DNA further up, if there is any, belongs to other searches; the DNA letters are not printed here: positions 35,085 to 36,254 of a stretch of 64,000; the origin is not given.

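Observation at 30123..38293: CDP-deoxyhexose pathway coupled to two different carbon-branching enzymes (ALS/YerE-like ThDP enzyme and a PanB homolog)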

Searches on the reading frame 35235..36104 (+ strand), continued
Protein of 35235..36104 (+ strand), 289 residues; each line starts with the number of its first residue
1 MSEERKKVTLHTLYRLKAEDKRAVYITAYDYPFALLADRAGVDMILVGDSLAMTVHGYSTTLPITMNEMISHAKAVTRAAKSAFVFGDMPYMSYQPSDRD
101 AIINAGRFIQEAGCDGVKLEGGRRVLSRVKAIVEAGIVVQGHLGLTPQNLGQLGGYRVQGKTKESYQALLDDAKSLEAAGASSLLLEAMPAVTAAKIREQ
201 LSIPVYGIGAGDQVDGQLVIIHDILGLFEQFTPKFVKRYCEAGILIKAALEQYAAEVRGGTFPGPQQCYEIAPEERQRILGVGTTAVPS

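Call 31: find_related_loci(query=window:35235-36104:+, collection=genome_contigs, flank=8000)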
Query window:35235-36104:+ (289 aa) in genome_contigs; peptide patterns used: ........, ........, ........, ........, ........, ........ (x = any residue, [..] = any of these).
600 stretches matched a pattern (row limit reached: there are more); 504 encode a relative of the query (tblastn E <= 1e-3); the best 80 are kept; 80 distinct loci.
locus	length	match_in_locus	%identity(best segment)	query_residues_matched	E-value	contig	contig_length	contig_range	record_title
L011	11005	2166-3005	71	1-280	3e-133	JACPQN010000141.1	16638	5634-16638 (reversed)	MAG: Chloroflexi bacterium isolate NC_groundwater_654_Ag_B-0.1um_66_63 B_1_S1_Biohub_coassembly_k141_5735014, whole geno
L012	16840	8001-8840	70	2-280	1e-126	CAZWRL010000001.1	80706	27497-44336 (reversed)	MAG TPA_asm: uncultured Gammaproteobacteria bacterium isolate binchicken_co21_262 genome assembly, contig: NODE_53_lengt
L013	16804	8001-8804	67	3-270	2e-122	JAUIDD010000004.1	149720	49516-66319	MAG: Gammaproteobacteria bacterium isolate 7_bin.57 NODE_224_length_149720_cov_1.700547, whole genome shotgun sequence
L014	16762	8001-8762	70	19-272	2e-121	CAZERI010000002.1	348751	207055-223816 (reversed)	MAG TPA_asm: uncultured Gammaproteobacteria bacterium isolate SRP278252_co1_729 genome assembly, contig: NODE_14_length_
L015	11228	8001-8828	65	4-279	5e-118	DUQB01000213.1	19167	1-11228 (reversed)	MAG TPA_asm: Bacillota bacterium isolate AS08sgBPME_369 264241_AS08, whole genome shotgun sequence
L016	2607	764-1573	59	3-269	9e-108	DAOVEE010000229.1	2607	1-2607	MAG TPA_asm: Candidatus Bathyarchaeota archaeon isolate CSMAG_1075 CSMAG_1075_k141_3834621_length_2607_cov_14.1849, whol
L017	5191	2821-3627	60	4-269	7e-104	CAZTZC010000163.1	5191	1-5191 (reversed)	MAG TPA_asm: uncultured Candidatus Bathyarchaeia archaeon isolate SRP214966_co7_240 genome assembly, contig: NODE_18387_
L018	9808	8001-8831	57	2-281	1e-102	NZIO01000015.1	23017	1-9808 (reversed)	MAG: Candidatus Pelagibacter sp. isolate MED605 MHASMcontig_760559, whole genome shotgun sequence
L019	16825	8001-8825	57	1-275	9e-102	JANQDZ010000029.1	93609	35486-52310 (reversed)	MAG: Longimicrobiales bacterium isolate PL23a_bin.107 k99_5393195, whole genome shotgun sequence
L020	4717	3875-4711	54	4-282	3e-102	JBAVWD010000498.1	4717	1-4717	MAG: Anaerolineae bacterium isolate MFD01591_ilm_asm_bin2 k127_211974, whole genome shotgun sequence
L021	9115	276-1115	56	2-284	2e-101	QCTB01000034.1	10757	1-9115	Prochlorococcus sp. AG-670-O13 Ga0172042_134, whole genome shotgun sequence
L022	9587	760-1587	56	4-279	1e-100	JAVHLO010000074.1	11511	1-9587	MAG: Planctomycetota bacterium isolate Ess09-14 NODE_74_length_11511_cov_3.442825, whole genome shotgun sequence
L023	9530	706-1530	55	4-279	4e-100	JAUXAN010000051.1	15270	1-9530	MAG: bacterium isolate CSMAG_2763 CSMAG_2763_k141_233107_length_15270_cov_168.4440, whole genome shotgun sequence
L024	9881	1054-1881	56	4-279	3e-100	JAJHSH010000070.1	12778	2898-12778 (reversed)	MAG: Candidatus Acetothermia bacterium isolate NSHQ14B.2017.Bin6 k141_149218, whole genome shotgun sequence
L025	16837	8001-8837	53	4-282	1e-99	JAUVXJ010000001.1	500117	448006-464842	MAG: Chloroflexota bacterium isolate CSMAG_1213 CSMAG_1213_k141_1316430_length_500117_cov_17.9985, whole genome shotgun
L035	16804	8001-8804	56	4-271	4e-97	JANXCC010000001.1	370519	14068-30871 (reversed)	MAG: Candidatus Bipolaricaulota bacterium isolate SKYB55 NODE_1_length_370519_cov_120.800835, whole genome shotgun seque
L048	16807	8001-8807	56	3-271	2e-95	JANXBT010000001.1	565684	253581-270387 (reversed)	MAG: Candidatus Bipolaricaulota bacterium isolate SKYB41 NODE_1_length_565684_cov_44.120621, whole genome shotgun sequen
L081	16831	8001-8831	52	6-282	2e-92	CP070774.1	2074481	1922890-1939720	MAG: Syntrophobacterales bacterium isolate bin204 chromosome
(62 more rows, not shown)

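Call 37: find_encoding_contigs(protein=P0022, flank=9000, max_places=1)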
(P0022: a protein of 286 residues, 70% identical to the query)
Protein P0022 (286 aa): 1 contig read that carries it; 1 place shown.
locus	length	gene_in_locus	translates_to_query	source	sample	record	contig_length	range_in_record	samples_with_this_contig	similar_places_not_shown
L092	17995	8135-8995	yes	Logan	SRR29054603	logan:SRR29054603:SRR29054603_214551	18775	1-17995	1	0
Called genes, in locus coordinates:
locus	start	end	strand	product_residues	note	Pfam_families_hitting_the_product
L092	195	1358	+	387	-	PF13173:AAA_14, PF13635:DUF4143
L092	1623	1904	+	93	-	PF20935:DUF6847 (weak)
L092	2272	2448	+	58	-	-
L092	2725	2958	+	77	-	PF04014:MazE_antitoxin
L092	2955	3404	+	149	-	PF01850:PIN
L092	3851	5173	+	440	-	PF13807:GNVR (faint)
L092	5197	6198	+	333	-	PF00106:adh_short (weak), PF01073:3Beta_HSD, PF01370:Epimerase, PF02719:Polysacc_synt_2, PF04321:RmlD_sub_bind, PF07993:NAD_binding_4 (weak), PF13460:NAD_binding_10 (weak), PF16363:GDP_Man_Dehyd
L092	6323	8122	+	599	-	PF02776:TPP_enzyme_N, PF00205:TPP_enzyme_M, PF02775:TPP_enzyme_C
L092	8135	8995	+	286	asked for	PF02548:Pantoate_transf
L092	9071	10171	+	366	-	PF00155:Aminotran_1_2, PF01053:Cys_Met_Meta_PP, PF01212:Beta_elim_lyase (weak), PF00266:Aminotran_5 (weak), PF01041:DegT_DnrJ_EryC1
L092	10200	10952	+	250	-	PF13302:Acetyltransf_3 (weak), PF13420:Acetyltransf_4 (weak), PF00583:Acetyltransf_1 (weak)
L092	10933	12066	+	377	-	PF00155:Aminotran_1_2 (weak), PF01041:DegT_DnrJ_EryC1, PF00266:Aminotran_5 (faint), PF01212:Beta_elim_lyase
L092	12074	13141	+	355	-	PF00535:Glycos_transf_2, PF13641:Glyco_tranf_2_3 (weak)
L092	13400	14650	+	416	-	-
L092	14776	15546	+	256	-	PF00483:NTP_transferase, PF12804:NTP_transf_3 (weak)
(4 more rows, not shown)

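Call 38: find_encoding_contigs(protein=P0054, flank=9000, max_places=1)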
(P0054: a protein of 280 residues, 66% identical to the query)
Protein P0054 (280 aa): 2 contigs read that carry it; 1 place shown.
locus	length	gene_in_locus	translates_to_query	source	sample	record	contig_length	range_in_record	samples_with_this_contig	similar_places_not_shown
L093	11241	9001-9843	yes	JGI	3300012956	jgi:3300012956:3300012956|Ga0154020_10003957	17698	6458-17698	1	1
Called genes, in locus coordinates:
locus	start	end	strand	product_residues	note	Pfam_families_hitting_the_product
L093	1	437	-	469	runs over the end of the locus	PF13231:PMT_2 (weak)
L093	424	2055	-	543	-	PF13439:Glyco_transf_4 (weak), PF00534:Glycos_transf_1, PF13692:Glyco_trans_1_4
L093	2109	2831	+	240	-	-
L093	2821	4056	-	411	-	PF01943:Polysacc_synt, PF13440:Polysacc_synt_3, PF01554:MatE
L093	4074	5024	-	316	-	PF00535:Glycos_transf_2, PF10111:Glyco_tranf_2_2, PF13506:Glyco_transf_21 (weak), PF13641:Glyco_tranf_2_3, PF13632:Glyco_trans_2_3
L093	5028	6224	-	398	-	-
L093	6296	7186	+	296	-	PF00535:Glycos_transf_2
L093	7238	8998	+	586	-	PF02776:TPP_enzyme_N, PF00205:TPP_enzyme_M, PF02775:TPP_enzyme_C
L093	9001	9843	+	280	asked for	PF02548:Pantoate_transf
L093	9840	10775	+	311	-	PF01073:3Beta_HSD, PF01370:Epimerase, PF02719:Polysacc_synt_2, PF04321:RmlD_sub_bind, PF05368:NmrA (faint), PF07993:NAD_binding_4 (weak), PF16363:GDP_Man_Dehyd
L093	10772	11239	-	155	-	?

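Call 39: search_solved_structures(query=window:35235-36104:+, max_evalue=1e-10, show_alignments=5)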
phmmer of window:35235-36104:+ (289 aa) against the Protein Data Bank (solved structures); distinct sequences matched with E-value up to 1e-10: 5.
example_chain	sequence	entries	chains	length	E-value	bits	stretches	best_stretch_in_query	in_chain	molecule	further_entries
1m3u_A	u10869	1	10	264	1.2e-65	225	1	6-268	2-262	3-methyl-2-oxobutanoate hydroxymethyltransferase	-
1oy0_A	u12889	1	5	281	7.5e-64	219.1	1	4-267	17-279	Ketopantoate hydroxymethyltransferase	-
1o66_A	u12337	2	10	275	1.7e-62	214.7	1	8-269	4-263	3-methyl-2-oxobutanoate hydroxymethyltransferase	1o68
3vav_A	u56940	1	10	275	1.5e-61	211.5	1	4-268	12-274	3-methyl-2-oxobutanoate hydroxymethyltransferase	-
3ez4_A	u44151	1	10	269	2.3e-61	211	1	7-268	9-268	3-methyl-2-oxobutanoate hydroxymethyltransferase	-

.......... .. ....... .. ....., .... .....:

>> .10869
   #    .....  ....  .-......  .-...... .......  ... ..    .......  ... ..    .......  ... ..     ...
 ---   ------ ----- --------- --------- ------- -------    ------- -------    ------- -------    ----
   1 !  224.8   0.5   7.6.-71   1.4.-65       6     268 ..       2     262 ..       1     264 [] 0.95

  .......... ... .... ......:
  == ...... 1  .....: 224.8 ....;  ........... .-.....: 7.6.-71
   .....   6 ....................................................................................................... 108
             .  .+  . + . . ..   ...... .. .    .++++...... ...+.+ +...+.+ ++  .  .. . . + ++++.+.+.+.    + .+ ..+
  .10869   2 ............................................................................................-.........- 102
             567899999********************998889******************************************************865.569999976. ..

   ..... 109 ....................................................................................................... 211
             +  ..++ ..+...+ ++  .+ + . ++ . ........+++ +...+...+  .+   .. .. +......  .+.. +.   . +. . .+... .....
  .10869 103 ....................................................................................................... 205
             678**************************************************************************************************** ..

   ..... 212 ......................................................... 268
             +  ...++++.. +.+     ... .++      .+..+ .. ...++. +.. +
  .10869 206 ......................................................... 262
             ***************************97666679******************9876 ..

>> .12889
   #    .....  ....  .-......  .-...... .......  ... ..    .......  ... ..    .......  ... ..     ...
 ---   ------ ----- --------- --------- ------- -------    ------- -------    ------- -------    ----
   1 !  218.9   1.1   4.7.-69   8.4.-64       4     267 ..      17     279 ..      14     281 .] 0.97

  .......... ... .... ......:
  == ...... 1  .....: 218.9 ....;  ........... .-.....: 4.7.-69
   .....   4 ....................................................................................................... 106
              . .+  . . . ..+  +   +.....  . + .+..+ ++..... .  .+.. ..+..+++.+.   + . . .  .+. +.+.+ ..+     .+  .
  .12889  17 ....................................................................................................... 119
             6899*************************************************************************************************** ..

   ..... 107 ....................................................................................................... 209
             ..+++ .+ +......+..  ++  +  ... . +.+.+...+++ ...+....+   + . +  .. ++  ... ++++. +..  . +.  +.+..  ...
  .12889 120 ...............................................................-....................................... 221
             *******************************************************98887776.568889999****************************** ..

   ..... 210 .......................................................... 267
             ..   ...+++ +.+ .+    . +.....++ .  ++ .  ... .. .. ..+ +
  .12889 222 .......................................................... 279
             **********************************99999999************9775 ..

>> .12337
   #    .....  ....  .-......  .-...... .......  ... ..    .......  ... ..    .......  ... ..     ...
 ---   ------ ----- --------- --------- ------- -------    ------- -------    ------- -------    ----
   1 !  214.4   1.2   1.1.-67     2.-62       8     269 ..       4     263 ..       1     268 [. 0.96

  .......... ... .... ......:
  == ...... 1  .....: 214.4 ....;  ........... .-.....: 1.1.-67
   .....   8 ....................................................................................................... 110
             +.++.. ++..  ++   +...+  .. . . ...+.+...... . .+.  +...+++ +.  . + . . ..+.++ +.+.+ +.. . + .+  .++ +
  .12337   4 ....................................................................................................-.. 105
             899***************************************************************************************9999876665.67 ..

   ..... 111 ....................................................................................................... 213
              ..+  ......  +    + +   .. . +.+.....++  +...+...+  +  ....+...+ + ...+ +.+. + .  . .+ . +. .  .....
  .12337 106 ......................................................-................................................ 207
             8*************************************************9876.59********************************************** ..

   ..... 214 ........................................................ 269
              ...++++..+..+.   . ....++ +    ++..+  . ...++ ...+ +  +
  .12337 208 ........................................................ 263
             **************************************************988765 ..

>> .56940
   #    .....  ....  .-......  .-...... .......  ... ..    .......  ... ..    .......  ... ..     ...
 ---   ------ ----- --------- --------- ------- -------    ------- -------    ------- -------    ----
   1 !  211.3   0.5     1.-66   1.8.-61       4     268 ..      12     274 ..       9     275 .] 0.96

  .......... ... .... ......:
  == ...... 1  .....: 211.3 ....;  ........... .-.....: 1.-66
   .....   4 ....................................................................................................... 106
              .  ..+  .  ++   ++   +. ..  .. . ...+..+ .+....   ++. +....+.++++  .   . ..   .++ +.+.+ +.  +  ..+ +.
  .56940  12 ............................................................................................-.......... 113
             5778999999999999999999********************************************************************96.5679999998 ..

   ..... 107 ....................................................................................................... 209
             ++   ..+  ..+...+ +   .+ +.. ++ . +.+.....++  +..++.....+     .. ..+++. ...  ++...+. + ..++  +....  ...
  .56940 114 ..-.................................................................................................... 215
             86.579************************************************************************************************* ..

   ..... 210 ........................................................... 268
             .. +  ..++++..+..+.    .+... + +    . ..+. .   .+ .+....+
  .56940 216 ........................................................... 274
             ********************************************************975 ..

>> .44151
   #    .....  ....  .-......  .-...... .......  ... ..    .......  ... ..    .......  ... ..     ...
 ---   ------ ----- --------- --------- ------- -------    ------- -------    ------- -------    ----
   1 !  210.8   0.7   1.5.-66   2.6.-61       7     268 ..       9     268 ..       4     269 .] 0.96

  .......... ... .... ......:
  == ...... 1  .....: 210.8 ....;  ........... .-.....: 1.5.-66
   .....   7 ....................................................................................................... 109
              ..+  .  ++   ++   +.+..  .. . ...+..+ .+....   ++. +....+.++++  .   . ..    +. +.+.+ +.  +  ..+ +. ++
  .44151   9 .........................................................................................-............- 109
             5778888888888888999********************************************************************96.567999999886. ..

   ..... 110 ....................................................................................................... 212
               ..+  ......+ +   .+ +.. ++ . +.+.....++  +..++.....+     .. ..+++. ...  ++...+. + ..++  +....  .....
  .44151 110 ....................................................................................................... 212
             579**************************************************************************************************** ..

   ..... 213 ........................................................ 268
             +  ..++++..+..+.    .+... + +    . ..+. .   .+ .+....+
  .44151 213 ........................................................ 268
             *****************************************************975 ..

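Call 40: find_related_loci(query=window:35235-36104:+, collection=metagenome_contigs, flank=7000)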
Query window:35235-36104:+ (289 aa) in metagenome_contigs; peptide patterns used: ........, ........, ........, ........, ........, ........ (x = any residue, [..] = any of these).
600 stretches matched a pattern (row limit reached: there are more); 508 encode a relative of the query (tblastn E <= 1e-3); the best 80 are kept; 80 distinct loci.
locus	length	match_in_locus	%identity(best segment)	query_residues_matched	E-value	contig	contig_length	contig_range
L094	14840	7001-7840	71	2-280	1e-129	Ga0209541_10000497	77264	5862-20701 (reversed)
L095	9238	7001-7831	66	3-279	6e-124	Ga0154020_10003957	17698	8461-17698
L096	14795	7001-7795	65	5-269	2e-117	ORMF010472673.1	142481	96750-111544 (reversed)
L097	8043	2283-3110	59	1-279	3e-108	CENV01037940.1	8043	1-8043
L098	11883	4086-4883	61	1-269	2e-107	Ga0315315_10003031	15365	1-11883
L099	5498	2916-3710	60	2-269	5e-106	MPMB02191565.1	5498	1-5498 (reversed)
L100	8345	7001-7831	58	2-281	1e-105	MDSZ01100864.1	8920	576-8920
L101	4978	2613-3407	60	2-269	2e-105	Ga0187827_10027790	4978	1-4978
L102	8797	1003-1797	60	2-269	8e-105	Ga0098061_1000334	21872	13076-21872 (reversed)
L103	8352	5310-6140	58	2-281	1e-104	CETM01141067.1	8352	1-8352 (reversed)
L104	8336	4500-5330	58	2-281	3e-104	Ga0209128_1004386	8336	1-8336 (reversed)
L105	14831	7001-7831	58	2-281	7e-104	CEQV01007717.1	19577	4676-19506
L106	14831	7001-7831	58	2-281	6e-104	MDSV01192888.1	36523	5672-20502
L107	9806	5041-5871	58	2-281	7e-104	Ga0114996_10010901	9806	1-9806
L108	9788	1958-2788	58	2-281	5e-104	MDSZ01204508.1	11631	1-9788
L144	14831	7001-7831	57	2-281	1e-99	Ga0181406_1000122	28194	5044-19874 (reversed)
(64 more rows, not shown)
